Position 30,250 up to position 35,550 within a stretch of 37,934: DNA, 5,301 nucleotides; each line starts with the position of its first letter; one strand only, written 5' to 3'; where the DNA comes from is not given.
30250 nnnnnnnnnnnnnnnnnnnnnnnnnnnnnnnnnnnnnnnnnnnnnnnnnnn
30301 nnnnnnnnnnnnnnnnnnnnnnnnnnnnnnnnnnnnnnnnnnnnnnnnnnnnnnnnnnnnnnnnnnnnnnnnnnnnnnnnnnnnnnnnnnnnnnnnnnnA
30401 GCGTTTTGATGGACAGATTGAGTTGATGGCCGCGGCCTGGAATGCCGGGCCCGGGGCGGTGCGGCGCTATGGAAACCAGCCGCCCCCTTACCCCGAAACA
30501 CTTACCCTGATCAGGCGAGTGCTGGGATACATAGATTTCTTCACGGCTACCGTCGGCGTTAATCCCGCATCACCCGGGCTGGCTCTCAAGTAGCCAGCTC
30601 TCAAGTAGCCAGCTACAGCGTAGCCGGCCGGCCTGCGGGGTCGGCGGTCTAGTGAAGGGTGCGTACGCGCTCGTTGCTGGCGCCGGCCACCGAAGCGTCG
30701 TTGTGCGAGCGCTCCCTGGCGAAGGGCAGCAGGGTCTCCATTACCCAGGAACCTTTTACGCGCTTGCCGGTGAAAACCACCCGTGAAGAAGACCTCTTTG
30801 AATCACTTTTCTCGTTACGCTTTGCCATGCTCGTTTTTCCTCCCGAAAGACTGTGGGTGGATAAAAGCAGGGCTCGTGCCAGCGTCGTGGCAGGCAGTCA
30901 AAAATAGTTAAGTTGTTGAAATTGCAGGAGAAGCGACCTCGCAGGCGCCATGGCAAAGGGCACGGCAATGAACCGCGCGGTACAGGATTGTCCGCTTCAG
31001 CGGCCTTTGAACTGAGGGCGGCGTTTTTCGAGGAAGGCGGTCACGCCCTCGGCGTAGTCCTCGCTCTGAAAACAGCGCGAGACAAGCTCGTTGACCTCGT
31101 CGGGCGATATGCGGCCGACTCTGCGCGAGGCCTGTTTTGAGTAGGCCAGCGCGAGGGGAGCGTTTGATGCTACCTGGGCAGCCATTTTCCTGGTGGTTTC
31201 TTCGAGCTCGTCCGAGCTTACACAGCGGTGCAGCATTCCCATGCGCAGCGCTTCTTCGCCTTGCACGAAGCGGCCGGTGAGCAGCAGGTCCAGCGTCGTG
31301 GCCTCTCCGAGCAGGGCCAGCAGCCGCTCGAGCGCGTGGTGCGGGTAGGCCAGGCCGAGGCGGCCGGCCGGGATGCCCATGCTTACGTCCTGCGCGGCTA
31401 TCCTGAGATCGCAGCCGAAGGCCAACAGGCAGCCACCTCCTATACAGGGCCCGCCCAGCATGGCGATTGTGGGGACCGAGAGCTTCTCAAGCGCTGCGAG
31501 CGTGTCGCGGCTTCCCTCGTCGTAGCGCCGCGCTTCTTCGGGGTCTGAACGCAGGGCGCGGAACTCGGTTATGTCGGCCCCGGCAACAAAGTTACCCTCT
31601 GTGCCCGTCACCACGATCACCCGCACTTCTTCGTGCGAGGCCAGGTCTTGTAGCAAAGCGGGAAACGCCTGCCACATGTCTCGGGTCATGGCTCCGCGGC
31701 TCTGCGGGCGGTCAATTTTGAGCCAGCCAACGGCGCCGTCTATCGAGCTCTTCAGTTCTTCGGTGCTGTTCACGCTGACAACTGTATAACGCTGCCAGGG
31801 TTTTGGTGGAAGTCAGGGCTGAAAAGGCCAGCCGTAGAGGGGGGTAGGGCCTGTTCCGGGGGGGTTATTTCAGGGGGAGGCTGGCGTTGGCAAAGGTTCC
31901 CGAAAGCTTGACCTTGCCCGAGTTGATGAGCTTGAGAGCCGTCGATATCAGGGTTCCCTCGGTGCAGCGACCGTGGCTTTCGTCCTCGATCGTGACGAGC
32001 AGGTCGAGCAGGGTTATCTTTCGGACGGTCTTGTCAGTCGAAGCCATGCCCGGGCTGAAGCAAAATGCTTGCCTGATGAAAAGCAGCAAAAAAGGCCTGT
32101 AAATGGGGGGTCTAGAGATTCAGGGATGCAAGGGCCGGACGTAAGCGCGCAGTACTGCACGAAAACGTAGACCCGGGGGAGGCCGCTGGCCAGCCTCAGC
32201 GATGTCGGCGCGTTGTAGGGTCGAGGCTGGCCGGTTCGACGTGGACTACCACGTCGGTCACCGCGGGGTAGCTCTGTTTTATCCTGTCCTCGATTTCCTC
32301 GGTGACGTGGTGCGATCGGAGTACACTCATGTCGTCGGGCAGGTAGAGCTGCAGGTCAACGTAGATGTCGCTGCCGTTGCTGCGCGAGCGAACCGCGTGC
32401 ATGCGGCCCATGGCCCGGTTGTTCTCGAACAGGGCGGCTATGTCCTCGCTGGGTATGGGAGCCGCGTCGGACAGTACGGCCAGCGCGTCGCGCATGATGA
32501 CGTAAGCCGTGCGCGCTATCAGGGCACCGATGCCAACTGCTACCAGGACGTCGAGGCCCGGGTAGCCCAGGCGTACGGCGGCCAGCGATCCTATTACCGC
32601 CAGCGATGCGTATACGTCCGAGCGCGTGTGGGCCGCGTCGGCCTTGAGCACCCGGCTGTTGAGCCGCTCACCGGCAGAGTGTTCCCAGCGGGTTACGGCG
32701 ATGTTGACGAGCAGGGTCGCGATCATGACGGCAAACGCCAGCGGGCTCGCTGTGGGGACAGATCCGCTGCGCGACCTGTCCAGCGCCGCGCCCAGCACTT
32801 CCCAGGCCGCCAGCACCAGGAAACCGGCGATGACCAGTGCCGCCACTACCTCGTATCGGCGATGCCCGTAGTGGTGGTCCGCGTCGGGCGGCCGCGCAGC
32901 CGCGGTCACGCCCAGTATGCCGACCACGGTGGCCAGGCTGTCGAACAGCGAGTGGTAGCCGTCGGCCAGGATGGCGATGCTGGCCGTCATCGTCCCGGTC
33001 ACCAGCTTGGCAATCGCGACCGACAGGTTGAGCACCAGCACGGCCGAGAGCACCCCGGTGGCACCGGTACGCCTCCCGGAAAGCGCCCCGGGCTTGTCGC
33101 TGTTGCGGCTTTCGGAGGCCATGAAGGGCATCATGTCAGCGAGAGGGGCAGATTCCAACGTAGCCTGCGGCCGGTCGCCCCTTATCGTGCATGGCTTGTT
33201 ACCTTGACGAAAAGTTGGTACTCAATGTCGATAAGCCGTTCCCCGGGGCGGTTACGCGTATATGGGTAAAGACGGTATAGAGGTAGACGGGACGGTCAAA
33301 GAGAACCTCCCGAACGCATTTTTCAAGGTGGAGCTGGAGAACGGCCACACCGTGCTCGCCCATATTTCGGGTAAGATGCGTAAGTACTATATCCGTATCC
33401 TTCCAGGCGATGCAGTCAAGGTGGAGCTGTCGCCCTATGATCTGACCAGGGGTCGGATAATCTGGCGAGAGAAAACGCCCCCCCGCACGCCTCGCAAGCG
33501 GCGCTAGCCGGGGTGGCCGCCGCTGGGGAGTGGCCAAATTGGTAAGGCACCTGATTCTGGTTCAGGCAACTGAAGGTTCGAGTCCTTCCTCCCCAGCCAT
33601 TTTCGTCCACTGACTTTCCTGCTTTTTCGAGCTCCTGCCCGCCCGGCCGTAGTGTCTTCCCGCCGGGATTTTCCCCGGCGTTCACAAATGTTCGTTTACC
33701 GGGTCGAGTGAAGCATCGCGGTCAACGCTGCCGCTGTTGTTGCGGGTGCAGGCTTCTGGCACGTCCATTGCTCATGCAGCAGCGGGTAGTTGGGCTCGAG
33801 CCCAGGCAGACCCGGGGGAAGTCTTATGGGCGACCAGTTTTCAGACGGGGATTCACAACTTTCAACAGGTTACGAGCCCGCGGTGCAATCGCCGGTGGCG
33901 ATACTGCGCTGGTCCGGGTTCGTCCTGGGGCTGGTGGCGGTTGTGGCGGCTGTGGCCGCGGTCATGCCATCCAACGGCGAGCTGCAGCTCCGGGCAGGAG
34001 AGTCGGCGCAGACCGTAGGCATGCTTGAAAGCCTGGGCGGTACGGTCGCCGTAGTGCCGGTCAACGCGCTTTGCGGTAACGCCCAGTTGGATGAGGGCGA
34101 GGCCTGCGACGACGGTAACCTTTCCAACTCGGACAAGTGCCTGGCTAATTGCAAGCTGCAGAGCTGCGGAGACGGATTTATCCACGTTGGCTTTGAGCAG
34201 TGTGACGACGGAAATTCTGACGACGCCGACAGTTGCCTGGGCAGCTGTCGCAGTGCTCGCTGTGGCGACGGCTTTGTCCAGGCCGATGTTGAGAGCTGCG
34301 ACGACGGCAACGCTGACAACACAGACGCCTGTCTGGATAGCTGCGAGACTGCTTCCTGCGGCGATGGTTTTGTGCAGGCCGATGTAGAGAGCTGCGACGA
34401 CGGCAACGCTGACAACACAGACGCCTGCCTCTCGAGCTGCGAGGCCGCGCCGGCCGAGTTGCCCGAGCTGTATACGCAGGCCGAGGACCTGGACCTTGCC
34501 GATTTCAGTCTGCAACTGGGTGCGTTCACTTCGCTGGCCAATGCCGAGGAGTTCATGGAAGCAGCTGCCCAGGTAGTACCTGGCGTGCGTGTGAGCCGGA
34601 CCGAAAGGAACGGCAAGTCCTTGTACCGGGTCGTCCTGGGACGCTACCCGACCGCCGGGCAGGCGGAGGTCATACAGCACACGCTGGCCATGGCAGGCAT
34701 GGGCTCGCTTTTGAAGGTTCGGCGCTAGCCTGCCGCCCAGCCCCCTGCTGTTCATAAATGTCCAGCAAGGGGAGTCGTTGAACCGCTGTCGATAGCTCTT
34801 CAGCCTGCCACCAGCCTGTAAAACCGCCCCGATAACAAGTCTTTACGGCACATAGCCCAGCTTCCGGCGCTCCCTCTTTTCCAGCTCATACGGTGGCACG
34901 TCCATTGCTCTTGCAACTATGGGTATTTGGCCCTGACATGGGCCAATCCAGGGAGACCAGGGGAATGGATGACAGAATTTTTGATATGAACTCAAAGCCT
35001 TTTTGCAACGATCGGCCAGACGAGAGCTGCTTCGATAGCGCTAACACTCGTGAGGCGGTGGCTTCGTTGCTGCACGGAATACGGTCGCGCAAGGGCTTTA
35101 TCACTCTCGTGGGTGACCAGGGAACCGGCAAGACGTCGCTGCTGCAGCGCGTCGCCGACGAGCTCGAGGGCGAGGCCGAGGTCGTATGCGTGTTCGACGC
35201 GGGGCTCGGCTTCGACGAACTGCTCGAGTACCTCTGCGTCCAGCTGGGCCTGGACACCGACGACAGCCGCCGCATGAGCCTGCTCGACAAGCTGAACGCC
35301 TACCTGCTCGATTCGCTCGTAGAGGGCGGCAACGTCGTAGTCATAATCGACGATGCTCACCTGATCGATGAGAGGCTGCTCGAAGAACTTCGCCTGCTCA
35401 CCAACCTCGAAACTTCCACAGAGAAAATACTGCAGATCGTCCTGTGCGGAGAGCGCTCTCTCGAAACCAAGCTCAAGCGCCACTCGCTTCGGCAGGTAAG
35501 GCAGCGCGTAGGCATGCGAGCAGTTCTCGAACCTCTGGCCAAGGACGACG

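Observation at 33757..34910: Two identical 17-nt sigma-54 promoters drive the two adjacent cysteine-repeat genes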

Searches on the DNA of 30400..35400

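Call 54: search_rna_families(source=window, start=30400, end=35400, threshold=evalue, max_evalue=1)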
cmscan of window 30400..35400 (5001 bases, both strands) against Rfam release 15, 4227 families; matches with E-value up to 1: 1.
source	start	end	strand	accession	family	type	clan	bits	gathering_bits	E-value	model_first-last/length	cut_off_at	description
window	33524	33596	+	RF00005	tRNA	Gene; tRNA;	CL00001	64.7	29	6.9e-13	1-71/71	no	tRNA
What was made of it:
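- No Rfam family matches (call 54).
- Tried and rejected: (4) An Rfam scan of 30400-35400 found only tRNA-Gln (call 54).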
